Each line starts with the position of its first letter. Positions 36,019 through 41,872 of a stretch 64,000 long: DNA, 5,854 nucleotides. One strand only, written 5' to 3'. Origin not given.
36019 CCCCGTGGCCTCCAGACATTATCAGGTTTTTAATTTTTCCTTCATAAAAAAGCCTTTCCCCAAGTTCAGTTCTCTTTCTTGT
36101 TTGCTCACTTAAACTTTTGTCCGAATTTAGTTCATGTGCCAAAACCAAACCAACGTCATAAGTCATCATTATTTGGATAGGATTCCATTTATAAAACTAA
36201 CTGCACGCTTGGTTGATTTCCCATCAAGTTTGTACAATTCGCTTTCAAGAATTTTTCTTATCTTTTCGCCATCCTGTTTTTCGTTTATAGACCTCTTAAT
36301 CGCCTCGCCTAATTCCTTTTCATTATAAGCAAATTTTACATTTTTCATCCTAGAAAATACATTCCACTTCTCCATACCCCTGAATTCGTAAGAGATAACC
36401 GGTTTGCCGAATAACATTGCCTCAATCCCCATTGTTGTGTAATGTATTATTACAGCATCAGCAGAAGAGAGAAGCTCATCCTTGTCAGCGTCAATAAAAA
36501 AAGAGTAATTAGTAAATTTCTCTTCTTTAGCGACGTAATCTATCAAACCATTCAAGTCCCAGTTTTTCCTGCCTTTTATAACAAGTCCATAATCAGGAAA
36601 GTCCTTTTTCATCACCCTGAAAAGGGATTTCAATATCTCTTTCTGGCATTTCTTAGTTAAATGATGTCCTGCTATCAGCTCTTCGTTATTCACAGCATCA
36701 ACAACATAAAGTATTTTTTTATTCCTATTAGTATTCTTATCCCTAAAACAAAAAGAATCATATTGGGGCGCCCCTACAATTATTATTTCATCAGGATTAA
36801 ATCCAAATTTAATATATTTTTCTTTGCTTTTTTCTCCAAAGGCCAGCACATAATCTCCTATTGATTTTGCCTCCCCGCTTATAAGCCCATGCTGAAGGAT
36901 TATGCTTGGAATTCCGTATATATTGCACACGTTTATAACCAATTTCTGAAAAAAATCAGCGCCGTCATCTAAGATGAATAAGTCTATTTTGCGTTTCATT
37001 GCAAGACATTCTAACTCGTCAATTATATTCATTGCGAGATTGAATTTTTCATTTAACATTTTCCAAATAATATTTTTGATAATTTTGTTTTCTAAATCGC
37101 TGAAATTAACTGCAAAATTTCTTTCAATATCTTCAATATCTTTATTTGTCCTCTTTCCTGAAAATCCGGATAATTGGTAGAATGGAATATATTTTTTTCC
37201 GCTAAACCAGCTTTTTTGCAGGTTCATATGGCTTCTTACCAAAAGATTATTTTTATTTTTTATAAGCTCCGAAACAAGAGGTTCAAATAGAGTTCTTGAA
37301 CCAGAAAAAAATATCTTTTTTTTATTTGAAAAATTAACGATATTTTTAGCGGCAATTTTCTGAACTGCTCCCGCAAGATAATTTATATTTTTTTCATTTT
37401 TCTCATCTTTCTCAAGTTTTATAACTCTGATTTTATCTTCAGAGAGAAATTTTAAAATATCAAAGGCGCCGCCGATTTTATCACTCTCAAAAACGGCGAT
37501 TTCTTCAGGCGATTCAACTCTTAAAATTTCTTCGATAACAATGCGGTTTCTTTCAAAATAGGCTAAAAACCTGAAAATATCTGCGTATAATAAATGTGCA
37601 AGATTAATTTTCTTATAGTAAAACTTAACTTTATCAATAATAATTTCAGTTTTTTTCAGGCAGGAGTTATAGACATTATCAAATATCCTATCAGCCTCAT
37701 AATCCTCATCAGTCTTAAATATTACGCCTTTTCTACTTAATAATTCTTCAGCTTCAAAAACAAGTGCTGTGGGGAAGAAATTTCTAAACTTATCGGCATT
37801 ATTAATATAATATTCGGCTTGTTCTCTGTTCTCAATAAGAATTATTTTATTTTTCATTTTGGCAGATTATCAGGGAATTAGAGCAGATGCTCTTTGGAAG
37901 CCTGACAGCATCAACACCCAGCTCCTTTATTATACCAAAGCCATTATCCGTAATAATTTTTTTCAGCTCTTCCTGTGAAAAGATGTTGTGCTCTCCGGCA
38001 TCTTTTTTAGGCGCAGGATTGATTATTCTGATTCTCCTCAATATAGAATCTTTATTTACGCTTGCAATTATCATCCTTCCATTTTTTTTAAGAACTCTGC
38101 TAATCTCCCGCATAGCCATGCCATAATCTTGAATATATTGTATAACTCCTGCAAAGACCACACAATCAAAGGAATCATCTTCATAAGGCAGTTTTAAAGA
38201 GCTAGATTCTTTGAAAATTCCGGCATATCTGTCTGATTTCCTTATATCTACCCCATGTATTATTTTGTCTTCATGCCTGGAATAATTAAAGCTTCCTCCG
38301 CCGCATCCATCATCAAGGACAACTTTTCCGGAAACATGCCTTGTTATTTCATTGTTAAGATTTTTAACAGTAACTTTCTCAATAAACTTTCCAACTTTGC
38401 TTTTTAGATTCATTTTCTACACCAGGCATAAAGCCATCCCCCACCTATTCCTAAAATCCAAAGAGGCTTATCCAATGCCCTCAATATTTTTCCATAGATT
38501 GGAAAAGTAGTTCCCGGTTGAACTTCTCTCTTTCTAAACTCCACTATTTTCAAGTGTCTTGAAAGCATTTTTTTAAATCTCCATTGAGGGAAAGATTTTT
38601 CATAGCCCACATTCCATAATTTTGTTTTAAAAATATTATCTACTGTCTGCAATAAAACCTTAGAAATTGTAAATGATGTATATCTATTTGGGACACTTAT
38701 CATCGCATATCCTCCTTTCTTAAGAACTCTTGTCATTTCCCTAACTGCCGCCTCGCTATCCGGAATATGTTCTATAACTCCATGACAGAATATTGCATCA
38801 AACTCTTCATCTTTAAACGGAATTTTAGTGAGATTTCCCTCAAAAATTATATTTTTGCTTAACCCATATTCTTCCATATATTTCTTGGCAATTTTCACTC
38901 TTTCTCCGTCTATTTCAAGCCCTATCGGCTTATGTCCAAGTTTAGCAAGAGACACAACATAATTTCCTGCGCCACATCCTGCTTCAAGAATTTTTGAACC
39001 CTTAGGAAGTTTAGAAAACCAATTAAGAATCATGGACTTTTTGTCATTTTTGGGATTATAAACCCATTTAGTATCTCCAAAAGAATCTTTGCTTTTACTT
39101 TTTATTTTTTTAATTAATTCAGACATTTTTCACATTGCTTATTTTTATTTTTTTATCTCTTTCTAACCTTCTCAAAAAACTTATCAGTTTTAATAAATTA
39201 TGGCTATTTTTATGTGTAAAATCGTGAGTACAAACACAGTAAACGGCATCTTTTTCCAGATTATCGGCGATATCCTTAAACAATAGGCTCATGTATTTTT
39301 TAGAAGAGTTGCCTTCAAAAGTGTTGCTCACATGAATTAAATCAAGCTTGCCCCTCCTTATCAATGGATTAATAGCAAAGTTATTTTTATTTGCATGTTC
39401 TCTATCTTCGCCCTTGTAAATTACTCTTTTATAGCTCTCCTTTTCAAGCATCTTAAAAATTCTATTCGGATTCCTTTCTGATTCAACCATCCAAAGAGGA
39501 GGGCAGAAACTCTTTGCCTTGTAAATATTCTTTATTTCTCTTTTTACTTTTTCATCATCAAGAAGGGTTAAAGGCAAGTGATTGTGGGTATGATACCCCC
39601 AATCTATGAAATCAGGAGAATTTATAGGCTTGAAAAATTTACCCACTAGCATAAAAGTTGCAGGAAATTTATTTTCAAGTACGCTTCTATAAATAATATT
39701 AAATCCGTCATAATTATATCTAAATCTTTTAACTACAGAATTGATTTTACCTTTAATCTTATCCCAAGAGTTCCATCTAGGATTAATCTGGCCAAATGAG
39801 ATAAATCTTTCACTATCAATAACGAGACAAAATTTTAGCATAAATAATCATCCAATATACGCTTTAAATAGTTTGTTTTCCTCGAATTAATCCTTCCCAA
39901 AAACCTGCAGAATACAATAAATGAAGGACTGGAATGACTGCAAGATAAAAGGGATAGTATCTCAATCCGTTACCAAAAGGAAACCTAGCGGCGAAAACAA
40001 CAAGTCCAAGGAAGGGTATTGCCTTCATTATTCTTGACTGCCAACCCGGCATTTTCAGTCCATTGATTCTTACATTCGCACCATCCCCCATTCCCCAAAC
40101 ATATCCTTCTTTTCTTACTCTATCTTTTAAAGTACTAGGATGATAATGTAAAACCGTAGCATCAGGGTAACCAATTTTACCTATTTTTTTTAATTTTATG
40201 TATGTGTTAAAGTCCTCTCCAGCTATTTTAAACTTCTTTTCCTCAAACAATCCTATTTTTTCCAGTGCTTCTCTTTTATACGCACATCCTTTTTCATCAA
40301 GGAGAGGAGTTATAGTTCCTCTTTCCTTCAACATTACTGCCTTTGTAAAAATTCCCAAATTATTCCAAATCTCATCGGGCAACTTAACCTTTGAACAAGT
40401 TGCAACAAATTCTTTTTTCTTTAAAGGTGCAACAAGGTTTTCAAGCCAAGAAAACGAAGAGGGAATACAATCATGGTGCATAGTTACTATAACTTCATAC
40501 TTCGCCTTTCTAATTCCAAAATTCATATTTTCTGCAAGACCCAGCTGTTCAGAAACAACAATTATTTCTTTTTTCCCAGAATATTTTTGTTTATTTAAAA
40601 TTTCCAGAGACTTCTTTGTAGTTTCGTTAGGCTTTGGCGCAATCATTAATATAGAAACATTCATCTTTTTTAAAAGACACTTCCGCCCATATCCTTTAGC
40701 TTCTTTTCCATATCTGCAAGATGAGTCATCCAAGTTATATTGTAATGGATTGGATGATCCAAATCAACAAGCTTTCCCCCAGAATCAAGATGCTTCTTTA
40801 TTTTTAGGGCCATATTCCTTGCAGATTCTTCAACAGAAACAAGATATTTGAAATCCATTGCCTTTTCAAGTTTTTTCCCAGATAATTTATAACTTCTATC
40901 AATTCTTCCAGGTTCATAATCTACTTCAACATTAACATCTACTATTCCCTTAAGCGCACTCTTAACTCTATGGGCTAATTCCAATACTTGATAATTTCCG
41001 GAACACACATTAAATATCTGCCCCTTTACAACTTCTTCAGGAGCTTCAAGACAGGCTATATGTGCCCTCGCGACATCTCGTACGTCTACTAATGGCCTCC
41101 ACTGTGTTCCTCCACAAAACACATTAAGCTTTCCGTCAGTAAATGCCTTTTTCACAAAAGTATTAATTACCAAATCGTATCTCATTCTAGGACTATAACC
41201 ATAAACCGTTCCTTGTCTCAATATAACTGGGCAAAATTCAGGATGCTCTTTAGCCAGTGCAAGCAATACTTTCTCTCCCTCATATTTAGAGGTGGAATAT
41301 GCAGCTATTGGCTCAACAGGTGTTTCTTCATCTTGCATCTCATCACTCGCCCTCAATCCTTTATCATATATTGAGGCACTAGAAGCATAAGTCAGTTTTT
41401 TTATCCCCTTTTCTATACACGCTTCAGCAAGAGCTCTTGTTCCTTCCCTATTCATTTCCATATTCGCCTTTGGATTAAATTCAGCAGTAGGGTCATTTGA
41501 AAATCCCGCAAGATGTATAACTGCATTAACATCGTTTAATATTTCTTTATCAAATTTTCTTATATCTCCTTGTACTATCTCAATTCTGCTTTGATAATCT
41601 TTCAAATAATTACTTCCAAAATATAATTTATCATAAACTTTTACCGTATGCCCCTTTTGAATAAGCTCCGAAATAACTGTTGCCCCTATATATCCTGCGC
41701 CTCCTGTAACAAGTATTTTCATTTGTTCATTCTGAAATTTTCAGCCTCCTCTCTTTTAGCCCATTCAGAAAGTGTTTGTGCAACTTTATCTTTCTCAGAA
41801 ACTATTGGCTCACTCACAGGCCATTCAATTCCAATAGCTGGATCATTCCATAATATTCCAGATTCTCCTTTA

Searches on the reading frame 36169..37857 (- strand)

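Call 75: search_protein_families(library=pfam, proteins=[window:36169-37857:-], max_evalue=0.00001)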
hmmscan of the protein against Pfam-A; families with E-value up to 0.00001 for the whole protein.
window:36169-37857:- (562 aa): 2 families
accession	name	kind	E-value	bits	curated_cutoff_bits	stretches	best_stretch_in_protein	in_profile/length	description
PF00534.26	Glycos_transf_1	-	1e-06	28.8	26.4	1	396-534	21-166/172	Glycosyl transferases group 1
PF02350.25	Epimerase_2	-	1.2e-06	28.1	30.6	1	333-556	122-346/347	UDP-N-acetylglucosamine 2-epimerase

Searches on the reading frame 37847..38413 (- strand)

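Call 75: search_protein_families(library=pfam, proteins=[window:37847-38413:-], max_evalue=0.00001)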
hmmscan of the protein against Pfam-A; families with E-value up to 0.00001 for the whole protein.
window:37847-38413:- (188 aa): 6 families
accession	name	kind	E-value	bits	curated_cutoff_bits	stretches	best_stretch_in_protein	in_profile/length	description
PF13847.12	Methyltransf_31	-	2.9e-14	53.4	27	1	67-156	58-143/145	Methyltransferase domain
PF13489.12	Methyltransf_23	-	1.1e-13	51.6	27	1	23-163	17-163/164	Methyltransferase domain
PF08241.18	Methyltransf_11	-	1.4e-12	48.5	21.2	1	33-116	1-95/95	Methyltransferase domain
PF13649.12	Methyltransf_25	-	2.2e-08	35.1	27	1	32-112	1-97/97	Methyltransferase domain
PF05148.21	Methyltransf_8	-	4.3e-08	33.7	27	1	15-120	59-160/219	Hypothetical methyltransferase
PF01209.24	Ubie_methyltran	-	2.9e-07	30.5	20.1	1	67-119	102-154/233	ubiE/COQ5 methyltransferase family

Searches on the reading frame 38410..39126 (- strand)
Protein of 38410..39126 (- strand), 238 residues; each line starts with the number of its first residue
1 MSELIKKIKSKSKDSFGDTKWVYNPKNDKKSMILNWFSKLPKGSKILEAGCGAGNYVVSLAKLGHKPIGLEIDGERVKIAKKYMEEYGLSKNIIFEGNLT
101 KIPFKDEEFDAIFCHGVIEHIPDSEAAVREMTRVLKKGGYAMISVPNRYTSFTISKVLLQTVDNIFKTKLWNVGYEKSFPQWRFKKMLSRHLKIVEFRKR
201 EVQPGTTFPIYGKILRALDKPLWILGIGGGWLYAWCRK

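Call 76: search_protein_families(library=pfam, proteins=[window:38410-39126:-], max_evalue=0.00001)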
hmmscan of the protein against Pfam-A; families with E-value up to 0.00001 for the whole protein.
window:38410-39126:- (238 aa): 7 families
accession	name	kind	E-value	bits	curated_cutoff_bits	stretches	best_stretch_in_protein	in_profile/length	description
PF08241.18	Methyltransf_11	-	3.2e-23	82.6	21.2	1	47-143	1-95/95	Methyltransferase domain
PF13847.12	Methyltransf_31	-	2.6e-20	73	27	1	42-147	3-113/145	Methyltransferase domain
PF13649.12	Methyltransf_25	-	5.5e-20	72.3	27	1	46-139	1-97/97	Methyltransferase domain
PF13489.12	Methyltransf_23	-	6.3e-18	65.5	27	1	37-191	17-141/164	Methyltransferase domain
PF08242.18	Methyltransf_12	-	1.5e-13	51.8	30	1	47-140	1-97/98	Methyltransferase domain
PF01209.24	Ubie_methyltran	-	4.4e-11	43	20.1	1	41-143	46-151/233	ubiE/COQ5 methyltransferase family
PF02353.26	CMAS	-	6e-07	29.5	27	1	29-146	50-167/273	Mycolic acid cyclopropane synthetase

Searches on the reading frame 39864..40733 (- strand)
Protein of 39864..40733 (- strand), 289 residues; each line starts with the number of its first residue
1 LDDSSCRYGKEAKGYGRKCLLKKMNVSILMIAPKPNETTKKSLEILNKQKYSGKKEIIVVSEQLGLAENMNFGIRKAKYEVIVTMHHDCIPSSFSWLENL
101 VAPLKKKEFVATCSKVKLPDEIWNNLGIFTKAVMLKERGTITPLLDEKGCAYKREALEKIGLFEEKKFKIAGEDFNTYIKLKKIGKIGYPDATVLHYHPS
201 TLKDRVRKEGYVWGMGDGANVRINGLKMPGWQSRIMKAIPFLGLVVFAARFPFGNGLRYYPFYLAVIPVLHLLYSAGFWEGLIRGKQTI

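Call 76: search_protein_families(library=pfam, proteins=[window:39864-40733:-], max_evalue=0.00001)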
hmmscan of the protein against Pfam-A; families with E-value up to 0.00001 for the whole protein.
window:39864-40733:- (289 aa): 2 families
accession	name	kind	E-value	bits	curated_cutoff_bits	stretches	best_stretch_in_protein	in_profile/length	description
PF00535.33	Glycos_transf_2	-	2.2e-10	41.2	23.3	1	39-160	38-167/168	Glycosyl transferase family 2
PF13641.12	Glyco_tranf_2_3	-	1.2e-08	35.7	27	1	26-208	31-223/230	Glycosyltransferase like family 2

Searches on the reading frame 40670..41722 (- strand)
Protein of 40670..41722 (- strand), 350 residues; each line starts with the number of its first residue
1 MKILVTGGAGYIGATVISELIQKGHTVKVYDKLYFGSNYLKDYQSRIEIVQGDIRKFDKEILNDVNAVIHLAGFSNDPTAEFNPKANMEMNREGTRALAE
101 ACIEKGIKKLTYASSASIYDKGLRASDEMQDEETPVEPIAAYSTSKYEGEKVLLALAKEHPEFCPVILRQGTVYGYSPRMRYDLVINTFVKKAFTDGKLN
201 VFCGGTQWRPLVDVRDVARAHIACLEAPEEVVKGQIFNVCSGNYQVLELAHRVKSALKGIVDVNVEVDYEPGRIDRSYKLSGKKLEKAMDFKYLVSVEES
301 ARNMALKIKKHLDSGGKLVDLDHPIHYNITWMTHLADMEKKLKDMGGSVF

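Call 76: search_protein_families(library=pfam, proteins=[window:40670-41722:-], max_evalue=0.00001)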
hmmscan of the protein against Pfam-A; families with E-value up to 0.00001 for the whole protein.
window:40670-41722:- (350 aa): 8 families
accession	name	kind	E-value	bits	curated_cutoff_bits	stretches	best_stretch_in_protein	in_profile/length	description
PF01370.27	Epimerase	-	4.9e-47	160.8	20.9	1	3-240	1-240/240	NAD dependent epimerase/dehydratase family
PF01073.25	3Beta_HSD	-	2e-26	93.1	22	1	4-238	1-247/280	3-beta hydroxysteroid dehydrogenase/isomerase family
PF16363.11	GDP_Man_Dehyd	-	6.1e-22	78.9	27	1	4-304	1-332/332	GDP-mannose 4,6 dehydratase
PF04321.23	RmlD_sub_bind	-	1e-19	71.2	27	1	1-254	1-228/287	RmlD substrate binding domain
PF02719.21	Polysacc_synt_2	-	6.2e-10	39.2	20.2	1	3-122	1-131/293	Polysaccharide biosynthesis protein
PF07993.18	NAD_binding_4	-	7.9e-10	38.7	20.1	1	41-200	57-236/258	Male sterility protein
PF13460.12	NAD_binding_10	-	2.2e-09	37.9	27.2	1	7-153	1-131/184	NAD(P)H-binding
PF05368.20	NmrA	-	1.7e-07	31.6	27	1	2-118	4-110/298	NmrA-like family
